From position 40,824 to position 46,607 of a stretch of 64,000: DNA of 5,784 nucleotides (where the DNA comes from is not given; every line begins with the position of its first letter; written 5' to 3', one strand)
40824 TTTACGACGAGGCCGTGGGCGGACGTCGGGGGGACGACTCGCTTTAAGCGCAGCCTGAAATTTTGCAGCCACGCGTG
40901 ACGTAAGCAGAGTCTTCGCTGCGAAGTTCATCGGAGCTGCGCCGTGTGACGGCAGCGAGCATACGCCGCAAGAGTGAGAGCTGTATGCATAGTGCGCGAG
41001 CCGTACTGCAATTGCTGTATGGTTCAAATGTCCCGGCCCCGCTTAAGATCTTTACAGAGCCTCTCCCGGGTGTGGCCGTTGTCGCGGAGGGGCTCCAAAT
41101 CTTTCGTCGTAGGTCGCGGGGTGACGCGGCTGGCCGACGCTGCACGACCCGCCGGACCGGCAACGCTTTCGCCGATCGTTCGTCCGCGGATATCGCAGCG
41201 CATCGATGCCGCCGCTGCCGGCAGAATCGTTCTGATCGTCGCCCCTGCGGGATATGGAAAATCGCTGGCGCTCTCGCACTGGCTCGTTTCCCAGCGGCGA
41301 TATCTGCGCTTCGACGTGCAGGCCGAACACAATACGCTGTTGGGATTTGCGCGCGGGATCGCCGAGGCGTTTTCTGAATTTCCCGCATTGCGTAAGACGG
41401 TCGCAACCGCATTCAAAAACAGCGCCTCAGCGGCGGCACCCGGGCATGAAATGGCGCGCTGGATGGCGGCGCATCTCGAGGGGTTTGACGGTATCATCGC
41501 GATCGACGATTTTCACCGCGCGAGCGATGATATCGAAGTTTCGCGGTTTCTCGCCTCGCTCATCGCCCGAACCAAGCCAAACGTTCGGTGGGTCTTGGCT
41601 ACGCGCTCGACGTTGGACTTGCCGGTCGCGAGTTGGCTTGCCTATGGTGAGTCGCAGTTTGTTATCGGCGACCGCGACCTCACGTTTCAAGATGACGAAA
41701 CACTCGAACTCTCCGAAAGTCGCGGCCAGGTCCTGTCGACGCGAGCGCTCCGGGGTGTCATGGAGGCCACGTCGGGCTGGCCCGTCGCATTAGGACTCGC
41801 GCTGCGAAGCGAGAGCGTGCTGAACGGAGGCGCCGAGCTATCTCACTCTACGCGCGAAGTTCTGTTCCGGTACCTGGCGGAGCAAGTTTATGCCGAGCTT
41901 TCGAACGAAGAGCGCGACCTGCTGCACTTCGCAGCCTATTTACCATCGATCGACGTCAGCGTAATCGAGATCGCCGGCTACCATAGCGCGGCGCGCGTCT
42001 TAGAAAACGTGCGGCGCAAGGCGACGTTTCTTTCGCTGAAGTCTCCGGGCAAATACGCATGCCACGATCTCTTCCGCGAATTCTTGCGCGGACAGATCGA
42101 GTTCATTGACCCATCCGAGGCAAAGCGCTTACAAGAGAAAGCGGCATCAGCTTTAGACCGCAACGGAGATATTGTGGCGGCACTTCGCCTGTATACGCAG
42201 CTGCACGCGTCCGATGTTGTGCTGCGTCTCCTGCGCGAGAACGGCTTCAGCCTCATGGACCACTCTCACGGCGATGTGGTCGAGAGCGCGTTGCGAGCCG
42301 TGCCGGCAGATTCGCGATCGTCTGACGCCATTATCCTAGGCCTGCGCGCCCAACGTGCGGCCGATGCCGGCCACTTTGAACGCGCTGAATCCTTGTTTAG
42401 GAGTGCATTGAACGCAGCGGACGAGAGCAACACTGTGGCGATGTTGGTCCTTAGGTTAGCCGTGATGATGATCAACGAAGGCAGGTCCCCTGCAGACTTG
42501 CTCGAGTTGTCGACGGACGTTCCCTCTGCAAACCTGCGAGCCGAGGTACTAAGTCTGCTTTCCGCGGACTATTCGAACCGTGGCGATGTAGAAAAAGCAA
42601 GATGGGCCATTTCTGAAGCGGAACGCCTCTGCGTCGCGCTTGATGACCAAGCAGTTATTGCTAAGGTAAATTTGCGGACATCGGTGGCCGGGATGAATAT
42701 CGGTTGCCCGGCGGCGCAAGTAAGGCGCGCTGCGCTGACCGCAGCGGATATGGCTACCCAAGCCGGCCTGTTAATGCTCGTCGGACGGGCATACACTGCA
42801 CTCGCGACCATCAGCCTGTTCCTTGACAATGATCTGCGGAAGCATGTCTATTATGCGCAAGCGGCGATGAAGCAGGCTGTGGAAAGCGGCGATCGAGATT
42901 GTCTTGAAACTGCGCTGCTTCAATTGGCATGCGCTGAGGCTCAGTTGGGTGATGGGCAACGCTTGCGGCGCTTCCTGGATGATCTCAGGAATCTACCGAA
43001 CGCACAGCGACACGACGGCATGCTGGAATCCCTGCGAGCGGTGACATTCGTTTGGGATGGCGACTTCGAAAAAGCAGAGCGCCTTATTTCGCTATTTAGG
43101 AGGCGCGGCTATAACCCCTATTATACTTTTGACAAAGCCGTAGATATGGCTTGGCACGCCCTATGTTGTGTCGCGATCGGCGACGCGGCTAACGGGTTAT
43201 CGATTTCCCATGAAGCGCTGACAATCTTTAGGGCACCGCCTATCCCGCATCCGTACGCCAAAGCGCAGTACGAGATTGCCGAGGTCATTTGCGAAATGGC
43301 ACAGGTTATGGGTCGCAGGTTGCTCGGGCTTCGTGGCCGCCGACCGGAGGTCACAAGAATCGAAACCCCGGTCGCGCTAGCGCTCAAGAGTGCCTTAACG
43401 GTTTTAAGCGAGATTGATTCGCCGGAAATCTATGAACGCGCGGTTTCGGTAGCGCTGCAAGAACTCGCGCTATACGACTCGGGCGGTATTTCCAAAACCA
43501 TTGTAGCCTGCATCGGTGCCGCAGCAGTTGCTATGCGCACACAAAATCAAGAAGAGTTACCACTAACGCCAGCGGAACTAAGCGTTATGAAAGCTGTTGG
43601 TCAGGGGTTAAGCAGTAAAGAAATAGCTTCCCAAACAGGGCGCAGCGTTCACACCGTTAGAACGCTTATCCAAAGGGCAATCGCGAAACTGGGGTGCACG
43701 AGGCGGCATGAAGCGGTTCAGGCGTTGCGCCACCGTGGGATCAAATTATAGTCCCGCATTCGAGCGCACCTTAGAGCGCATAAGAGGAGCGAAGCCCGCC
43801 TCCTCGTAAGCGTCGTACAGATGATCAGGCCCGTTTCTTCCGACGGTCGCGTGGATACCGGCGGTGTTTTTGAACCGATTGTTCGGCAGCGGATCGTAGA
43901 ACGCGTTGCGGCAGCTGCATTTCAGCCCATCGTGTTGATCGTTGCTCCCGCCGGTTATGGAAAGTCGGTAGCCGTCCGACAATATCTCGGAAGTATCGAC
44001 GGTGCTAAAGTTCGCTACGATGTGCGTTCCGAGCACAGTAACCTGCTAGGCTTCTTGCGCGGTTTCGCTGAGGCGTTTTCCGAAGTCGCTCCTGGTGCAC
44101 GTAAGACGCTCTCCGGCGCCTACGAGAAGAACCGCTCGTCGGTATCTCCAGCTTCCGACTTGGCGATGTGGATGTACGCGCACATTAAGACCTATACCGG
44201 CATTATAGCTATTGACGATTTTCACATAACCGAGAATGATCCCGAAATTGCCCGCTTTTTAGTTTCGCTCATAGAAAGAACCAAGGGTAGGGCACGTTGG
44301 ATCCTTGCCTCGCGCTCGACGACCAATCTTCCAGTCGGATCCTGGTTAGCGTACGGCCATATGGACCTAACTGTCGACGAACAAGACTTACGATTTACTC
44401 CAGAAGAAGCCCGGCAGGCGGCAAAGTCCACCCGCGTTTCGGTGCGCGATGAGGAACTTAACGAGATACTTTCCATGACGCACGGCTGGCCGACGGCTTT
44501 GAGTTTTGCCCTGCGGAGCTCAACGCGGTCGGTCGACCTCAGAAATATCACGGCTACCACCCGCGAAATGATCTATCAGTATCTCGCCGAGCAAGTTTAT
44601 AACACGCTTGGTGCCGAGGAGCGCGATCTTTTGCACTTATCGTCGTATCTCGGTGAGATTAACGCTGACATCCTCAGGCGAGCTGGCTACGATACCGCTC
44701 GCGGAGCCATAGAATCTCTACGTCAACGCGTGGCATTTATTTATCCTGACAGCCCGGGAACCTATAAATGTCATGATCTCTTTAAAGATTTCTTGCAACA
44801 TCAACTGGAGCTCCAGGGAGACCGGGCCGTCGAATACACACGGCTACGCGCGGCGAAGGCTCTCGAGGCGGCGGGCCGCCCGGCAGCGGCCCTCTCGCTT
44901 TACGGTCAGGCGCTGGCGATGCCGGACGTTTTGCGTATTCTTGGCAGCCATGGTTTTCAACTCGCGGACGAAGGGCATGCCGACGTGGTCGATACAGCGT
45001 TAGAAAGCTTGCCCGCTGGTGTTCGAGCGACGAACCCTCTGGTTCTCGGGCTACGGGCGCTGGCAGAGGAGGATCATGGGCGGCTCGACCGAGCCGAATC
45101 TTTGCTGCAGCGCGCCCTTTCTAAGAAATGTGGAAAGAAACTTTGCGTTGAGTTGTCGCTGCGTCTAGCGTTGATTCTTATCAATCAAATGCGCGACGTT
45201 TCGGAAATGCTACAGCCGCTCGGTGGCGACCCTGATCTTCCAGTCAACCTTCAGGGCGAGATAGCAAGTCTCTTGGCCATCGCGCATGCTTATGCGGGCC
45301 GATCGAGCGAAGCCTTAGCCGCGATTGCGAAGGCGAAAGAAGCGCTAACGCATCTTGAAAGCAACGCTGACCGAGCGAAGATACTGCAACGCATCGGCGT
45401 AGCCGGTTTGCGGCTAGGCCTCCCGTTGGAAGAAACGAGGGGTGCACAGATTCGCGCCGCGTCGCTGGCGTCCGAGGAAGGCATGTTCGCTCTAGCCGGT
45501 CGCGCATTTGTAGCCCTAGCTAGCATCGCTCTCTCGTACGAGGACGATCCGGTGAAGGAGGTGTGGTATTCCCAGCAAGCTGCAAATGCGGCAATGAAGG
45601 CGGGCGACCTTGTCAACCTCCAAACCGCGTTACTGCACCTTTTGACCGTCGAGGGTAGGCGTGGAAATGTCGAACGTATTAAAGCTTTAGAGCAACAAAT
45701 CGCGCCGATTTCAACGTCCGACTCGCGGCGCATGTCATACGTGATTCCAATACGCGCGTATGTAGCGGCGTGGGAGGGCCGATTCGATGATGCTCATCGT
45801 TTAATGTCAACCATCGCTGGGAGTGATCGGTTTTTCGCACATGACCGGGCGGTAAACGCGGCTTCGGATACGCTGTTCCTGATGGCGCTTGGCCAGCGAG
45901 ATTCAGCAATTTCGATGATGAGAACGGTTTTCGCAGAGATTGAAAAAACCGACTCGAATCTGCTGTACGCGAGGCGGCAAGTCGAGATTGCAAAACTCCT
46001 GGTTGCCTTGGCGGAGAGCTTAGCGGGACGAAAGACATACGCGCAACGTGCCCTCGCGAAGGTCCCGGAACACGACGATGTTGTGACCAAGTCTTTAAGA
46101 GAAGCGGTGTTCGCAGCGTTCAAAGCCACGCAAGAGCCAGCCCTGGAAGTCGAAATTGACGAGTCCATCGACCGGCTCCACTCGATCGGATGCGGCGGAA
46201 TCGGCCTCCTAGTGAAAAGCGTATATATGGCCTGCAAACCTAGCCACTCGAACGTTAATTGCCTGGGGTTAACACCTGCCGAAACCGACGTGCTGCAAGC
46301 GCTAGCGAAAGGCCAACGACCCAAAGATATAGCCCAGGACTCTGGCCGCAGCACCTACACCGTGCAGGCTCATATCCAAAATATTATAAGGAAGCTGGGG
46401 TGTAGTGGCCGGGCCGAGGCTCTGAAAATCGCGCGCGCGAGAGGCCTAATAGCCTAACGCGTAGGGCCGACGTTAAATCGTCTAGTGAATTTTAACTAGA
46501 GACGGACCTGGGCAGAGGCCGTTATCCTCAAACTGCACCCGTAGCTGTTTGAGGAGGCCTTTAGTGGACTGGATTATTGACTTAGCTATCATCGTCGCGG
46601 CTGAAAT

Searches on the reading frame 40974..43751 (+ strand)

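Call 87: search_protein_families(library=pfam, proteins=[window:40974-43751:+], max_evalue=0.00001)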
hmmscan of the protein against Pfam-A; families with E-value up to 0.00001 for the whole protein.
window:40974-43751:+ (925 aa): 2 families
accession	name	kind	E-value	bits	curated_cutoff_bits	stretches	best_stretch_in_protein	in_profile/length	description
PF00196.25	GerE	-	5.6e-09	35.9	23.5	1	863-916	2-55/57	Bacterial regulatory proteins, luxR family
PF08281.18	Sigma70_r4_2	-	2.7e-07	30.6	25.7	1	877-906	25-54/54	Sigma-70, region 4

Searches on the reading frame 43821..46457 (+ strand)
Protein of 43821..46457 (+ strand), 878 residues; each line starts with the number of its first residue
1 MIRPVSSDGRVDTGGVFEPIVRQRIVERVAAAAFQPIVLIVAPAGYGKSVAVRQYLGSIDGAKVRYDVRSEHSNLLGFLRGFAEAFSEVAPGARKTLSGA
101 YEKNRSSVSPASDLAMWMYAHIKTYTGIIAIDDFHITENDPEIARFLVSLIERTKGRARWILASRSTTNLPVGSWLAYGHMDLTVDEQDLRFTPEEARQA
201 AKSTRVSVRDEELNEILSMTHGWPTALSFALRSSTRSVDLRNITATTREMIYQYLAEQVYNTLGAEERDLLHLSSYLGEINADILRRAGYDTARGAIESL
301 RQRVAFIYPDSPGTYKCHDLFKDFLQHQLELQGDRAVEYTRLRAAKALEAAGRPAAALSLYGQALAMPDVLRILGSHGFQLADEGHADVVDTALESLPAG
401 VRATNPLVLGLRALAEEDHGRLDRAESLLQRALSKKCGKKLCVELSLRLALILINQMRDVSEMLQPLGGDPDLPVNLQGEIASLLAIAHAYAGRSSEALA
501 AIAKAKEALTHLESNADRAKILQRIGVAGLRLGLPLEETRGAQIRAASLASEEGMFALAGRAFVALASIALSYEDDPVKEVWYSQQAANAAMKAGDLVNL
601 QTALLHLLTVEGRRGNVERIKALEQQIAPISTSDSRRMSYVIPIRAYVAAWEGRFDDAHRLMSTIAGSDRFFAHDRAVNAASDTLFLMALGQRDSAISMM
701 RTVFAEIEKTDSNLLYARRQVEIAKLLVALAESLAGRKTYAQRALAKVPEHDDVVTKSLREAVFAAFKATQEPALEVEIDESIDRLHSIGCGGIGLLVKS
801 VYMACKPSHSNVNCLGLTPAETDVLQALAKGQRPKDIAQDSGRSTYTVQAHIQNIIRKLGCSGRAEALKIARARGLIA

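Call 87: search_protein_families(library=pfam, proteins=[window:43821-46457:+], max_evalue=0.00001)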
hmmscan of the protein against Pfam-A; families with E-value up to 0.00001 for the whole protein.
window:43821-46457:+ (878 aa): 1 family
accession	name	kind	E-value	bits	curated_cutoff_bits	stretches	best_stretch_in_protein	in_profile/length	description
PF00196.25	GerE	-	1.5e-11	44.1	23.5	1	817-870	3-56/57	Bacterial regulatory proteins, luxR family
